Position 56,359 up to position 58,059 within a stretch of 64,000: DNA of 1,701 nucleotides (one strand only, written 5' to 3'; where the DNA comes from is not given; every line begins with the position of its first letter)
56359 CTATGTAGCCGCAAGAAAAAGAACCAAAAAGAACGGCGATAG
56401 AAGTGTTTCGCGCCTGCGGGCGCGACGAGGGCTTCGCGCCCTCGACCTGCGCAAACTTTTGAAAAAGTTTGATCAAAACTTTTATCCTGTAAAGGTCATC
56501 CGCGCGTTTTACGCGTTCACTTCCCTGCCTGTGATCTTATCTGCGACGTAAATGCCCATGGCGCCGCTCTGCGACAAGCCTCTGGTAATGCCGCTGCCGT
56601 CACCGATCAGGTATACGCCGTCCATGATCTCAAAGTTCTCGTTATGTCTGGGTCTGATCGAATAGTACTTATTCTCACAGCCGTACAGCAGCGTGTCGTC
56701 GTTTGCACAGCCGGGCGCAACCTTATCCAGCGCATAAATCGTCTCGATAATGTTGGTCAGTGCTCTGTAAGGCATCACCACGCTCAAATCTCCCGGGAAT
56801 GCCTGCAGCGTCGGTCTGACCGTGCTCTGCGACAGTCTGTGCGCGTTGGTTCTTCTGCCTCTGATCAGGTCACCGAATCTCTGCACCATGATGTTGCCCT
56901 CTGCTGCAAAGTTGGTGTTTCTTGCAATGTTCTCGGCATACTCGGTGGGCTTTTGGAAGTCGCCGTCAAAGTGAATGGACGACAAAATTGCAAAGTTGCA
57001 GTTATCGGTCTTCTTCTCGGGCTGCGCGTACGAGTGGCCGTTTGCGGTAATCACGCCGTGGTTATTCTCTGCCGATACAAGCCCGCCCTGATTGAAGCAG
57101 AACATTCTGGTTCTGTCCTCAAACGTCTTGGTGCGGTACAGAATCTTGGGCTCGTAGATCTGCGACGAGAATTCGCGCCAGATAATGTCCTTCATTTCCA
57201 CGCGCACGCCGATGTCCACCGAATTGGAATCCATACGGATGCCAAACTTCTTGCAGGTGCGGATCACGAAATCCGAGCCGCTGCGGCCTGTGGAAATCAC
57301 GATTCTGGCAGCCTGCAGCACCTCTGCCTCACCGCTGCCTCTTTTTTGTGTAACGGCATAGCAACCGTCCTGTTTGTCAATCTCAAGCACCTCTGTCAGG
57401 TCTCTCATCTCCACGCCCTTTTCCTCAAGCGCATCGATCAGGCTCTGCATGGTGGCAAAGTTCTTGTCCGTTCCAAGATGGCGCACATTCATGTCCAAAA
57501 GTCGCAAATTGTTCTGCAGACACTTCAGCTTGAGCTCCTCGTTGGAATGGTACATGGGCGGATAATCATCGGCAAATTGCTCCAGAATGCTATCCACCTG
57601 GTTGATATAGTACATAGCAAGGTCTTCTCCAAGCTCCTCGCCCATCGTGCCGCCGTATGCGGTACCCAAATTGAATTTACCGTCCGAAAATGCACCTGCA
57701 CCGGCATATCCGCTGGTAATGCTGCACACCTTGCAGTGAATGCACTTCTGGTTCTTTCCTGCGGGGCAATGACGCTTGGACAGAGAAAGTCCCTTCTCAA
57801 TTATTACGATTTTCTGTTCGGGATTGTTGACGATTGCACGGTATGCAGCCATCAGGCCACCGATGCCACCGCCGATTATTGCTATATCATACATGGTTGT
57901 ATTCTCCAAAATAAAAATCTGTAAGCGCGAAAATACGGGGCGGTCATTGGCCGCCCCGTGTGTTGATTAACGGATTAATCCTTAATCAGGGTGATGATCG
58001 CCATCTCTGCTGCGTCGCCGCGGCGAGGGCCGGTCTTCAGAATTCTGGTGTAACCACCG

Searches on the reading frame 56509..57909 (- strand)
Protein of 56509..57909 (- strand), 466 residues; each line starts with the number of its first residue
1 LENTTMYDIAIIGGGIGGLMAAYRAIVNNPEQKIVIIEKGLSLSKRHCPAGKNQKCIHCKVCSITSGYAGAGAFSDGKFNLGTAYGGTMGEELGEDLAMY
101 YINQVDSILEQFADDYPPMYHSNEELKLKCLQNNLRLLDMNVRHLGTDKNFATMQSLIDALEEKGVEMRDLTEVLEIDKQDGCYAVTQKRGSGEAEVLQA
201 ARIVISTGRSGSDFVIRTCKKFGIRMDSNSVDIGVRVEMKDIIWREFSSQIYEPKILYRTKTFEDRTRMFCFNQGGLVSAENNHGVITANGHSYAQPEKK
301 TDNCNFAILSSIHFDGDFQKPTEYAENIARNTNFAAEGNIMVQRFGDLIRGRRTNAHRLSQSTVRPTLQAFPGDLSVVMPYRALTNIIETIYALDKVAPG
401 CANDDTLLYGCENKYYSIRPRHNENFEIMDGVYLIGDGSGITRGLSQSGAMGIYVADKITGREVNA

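Call 42: search_protein_families(library=pfam, proteins=[window:56509-57909:-])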
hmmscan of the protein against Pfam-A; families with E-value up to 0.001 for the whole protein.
window:56509-57909:- (466 aa): 6 families
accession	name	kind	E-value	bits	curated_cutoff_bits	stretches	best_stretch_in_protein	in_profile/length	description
PF21688.3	FAD-depend_C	-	1.6e-09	38.7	27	1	268-413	47-195/197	FAD-dependent protein, C-terminal domain-like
PF01266.30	DAO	-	4.3e-09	36.8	27.9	0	8-44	1-35/353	FAD dependent oxidoreductase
PF07992.20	Pyr_redox_2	-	1.4e-08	35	26.1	0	155-228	187-253/291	Pyridine nucleotide-disulphide oxidoreductase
PF03486.20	HI0933_like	-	4.4e-07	30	50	0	8-52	2-44/244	HI0933-like protein Rossmann domain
PF00890.30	FAD_binding_2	-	2.9e-05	23.9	20.4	0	8-40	1-31/414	FAD binding domain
PF01946.23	Thi4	-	0.00022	21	26.2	1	5-43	16-53/235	Thi4 family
